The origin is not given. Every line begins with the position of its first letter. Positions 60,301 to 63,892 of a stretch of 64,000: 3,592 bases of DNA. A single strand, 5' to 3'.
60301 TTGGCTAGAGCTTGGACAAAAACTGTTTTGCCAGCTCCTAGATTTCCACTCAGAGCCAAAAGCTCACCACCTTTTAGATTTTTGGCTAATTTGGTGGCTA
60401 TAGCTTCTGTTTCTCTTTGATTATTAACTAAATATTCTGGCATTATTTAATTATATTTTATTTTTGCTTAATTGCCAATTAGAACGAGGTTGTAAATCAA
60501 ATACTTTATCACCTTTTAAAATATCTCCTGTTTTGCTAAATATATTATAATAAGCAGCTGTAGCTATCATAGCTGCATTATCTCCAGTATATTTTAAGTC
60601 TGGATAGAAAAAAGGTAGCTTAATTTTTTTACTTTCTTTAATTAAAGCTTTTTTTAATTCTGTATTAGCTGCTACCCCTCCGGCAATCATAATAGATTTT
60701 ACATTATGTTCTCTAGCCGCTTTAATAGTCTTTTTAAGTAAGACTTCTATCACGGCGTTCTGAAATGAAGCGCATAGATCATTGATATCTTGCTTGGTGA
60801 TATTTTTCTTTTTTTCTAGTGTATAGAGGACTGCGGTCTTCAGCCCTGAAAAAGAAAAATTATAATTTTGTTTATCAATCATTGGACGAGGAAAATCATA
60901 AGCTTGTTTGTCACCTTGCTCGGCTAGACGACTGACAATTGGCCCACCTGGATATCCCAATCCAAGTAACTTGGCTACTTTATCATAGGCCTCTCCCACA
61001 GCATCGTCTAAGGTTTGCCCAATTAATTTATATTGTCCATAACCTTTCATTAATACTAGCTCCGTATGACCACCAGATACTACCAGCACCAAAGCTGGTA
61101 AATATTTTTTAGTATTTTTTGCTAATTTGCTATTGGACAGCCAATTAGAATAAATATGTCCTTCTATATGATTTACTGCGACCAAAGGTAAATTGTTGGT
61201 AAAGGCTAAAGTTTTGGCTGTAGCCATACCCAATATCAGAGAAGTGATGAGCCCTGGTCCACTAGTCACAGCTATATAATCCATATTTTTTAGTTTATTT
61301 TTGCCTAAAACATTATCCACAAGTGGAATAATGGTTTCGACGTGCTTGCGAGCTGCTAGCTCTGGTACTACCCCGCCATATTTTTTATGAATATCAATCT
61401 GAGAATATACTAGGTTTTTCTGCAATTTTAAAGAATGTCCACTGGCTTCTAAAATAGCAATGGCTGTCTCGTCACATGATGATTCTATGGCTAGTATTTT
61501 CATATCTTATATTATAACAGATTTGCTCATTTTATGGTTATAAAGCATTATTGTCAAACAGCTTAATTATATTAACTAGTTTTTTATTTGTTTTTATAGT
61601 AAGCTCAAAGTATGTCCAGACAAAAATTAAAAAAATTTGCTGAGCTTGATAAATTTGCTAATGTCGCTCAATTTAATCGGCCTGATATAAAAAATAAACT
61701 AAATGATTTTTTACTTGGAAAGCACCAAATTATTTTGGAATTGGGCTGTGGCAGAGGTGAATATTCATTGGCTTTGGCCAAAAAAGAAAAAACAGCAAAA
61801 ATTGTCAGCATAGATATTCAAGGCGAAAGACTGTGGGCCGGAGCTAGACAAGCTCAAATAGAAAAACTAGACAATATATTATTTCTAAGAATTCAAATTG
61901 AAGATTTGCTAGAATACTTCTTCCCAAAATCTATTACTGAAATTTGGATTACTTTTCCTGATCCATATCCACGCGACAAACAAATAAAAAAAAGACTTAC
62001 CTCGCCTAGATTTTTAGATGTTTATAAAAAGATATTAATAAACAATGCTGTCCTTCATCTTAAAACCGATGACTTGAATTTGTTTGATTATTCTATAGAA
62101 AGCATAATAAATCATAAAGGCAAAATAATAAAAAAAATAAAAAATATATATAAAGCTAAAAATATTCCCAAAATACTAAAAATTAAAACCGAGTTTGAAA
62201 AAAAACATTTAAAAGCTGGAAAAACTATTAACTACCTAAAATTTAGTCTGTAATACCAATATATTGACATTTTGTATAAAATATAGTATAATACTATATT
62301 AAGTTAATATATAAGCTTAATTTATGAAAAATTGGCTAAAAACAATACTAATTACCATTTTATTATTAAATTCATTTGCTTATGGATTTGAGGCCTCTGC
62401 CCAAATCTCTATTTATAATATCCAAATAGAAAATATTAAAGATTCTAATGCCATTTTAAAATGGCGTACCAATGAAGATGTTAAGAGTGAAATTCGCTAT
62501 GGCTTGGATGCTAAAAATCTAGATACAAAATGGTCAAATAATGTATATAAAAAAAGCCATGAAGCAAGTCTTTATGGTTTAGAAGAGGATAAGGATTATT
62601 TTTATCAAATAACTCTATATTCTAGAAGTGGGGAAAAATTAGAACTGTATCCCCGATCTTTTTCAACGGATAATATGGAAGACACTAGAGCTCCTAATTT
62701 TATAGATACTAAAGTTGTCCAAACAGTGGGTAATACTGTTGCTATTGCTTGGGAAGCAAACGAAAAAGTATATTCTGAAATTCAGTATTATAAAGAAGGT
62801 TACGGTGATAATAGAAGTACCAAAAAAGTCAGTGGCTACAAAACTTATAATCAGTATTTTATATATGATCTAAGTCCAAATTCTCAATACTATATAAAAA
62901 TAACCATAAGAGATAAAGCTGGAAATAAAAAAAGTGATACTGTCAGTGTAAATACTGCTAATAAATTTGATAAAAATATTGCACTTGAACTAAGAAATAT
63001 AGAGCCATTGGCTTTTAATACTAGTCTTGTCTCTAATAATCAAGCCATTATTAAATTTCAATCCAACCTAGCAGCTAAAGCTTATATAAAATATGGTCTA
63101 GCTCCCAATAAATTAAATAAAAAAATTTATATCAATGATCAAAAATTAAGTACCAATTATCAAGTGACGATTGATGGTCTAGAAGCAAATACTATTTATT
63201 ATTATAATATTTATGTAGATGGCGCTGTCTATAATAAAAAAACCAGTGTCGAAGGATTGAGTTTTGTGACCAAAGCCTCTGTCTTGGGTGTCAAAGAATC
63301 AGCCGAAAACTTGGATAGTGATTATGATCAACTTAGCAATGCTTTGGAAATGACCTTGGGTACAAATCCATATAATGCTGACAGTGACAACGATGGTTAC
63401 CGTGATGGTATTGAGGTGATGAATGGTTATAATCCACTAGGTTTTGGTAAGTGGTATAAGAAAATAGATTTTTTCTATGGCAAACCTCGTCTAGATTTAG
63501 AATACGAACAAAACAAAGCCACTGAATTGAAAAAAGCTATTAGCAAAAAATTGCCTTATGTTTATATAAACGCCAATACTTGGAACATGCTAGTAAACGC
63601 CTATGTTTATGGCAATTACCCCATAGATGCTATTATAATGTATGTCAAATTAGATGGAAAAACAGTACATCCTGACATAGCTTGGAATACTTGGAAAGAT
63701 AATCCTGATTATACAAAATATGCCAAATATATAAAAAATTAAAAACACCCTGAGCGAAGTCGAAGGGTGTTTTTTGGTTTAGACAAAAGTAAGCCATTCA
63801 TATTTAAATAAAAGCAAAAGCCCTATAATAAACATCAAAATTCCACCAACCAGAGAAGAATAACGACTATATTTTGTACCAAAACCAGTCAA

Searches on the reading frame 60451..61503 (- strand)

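Call 74: search_protein_families(library=pfam, max_evalue=0.001, proteins=[window:60451-61503:-])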
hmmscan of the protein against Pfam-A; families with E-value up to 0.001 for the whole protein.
window:60451-61503:- (350 aa): 3 families
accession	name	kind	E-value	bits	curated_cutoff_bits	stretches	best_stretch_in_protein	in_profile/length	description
PF00814.31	TsaD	-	8.8e-95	317.8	24.8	1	27-314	2-263/264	tRNA N6-adenosine threonylcarbamoyltransferase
PF22521.2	HypF_C_2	-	5.5e-07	30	27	1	233-308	159-234/241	Carbamoyltransferase, Kae1-like Domain, second subdomain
PF02543.21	Carbam_trans_N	-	7.8e-07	29.3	24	1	167-292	206-325/346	Carbamoyltransferase N-terminus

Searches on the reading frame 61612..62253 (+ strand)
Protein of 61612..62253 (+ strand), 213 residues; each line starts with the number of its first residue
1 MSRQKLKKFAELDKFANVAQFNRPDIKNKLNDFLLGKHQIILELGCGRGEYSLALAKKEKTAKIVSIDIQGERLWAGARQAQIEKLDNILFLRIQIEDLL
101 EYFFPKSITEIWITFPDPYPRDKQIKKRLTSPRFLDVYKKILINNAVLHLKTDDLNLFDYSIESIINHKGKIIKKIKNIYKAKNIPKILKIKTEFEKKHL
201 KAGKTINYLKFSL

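Call 74: search_protein_families(library=pfam, max_evalue=0.001, proteins=[window:61612-62253:+])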
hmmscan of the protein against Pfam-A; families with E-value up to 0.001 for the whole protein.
window:61612-62253:+ (213 aa): 8 families
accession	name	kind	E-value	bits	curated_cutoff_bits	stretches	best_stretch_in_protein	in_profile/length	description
PF02390.23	Methyltransf_4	-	3.2e-30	105.3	24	1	38-206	2-170/173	Putative methyltransferase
PF13847.12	Methyltransf_31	-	3e-09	37.1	27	1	37-114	3-80/145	Methyltransferase domain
PF13649.12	Methyltransf_25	-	8.3e-07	30.1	27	1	41-100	1-59/97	Methyltransferase domain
PF24675.1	NpmA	-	1.4e-06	28.2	60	1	29-116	15-105/214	16S rRNA (adenine(1408)-N(1))-methyltransferase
PF05958.17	tRNA_U5-meth_tr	-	0.00012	21.6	23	1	37-100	201-262/357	tRNA (Uracil-5-)-methyltransferase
PF08242.18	Methyltransf_12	-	0.00013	23.1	30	1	42-102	1-61/98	Methyltransferase domain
PF01728.25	FtsJ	-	0.00024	21.5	24.1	1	34-102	18-86/181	FtsJ-like methyltransferase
PF05175.20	MTS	-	0.00041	20.5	23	1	38-109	32-100/170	Methyltransferase small domain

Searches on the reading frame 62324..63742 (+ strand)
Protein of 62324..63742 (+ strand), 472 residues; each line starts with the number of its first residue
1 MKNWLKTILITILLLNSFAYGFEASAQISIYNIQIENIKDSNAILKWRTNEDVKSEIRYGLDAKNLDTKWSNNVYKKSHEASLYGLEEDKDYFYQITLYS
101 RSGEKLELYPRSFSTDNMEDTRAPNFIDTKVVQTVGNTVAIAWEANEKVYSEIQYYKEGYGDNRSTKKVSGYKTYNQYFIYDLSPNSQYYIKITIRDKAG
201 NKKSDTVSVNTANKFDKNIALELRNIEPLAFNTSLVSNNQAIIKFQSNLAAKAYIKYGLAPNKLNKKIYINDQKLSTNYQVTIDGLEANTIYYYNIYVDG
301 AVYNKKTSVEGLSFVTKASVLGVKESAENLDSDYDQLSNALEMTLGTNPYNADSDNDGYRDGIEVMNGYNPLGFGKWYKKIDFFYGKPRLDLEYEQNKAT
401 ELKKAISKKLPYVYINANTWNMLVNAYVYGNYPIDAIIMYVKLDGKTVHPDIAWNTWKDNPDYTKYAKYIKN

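Call 74: search_protein_families(library=pfam, max_evalue=0.001, proteins=[window:62324-63742:+])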
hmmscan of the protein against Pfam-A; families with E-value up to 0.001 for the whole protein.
window:62324-63742:+ (472 aa): 5 families
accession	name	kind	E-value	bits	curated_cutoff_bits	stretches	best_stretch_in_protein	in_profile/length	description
PF16656.11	Pur_ac_phosph_N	-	4.4e-16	59.7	30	2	233-301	6-83/93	Purple acid Phosphatase, N-terminal domain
PF00041.27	fn3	-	3.9e-10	40.2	25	0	32-105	5-75/84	Fibronectin type III domain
PF18884.5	TSP3_bac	-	1.4e-06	28.4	25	0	353-371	1-19/22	Bacterial TSP3 repeat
PF16893.11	fn3_2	-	0.00043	20.8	27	0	33-104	8-79/89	Fibronectin type III domain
PF25059.1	FN3_DSCAM-DSCAML_C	-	0.00072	20.3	39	0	153-213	25-81/89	DSCAM/DSCAML C-terminal Fn3-like domain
